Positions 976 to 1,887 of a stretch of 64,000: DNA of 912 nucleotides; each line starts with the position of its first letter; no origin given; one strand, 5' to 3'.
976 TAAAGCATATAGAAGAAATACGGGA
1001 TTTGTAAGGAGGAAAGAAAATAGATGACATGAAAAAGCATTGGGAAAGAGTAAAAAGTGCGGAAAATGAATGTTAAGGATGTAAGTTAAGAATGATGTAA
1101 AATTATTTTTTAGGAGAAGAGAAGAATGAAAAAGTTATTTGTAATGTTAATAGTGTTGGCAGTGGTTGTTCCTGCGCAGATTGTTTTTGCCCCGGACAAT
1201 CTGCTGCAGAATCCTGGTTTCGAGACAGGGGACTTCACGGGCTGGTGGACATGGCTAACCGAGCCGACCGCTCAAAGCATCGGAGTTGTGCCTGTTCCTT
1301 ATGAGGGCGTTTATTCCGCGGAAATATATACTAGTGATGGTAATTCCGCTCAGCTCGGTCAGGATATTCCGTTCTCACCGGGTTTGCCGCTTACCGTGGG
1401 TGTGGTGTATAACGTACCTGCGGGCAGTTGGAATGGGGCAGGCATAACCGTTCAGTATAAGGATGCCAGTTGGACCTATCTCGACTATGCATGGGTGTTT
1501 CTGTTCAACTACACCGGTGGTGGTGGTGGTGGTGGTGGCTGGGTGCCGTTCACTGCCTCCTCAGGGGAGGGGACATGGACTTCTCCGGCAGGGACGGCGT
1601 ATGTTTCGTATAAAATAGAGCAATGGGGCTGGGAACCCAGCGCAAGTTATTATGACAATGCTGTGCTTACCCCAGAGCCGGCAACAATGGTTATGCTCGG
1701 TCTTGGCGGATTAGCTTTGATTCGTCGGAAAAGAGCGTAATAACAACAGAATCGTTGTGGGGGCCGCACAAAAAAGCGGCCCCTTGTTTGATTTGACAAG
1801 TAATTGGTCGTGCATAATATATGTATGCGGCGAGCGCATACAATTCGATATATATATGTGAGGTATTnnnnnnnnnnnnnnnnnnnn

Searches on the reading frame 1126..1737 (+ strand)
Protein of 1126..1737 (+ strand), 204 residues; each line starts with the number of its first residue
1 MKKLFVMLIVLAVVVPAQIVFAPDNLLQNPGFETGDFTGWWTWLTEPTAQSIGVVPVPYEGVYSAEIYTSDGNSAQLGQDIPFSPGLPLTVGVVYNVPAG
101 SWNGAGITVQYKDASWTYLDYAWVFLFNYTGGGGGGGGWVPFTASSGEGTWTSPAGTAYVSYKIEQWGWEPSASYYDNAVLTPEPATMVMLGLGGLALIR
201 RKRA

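Call 89: search_protein_families(library=pfam, proteins=[window:1126-1737:+], max_evalue=0.00001)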
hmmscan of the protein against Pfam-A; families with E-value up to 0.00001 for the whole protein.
window:1126-1737:+ (204 aa): 1 family
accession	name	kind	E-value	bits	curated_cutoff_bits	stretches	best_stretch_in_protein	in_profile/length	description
PF07589.16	PEP-CTERM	-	7.6e-06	26.3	20.7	0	182-203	2-24/24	PEP-CTERM motif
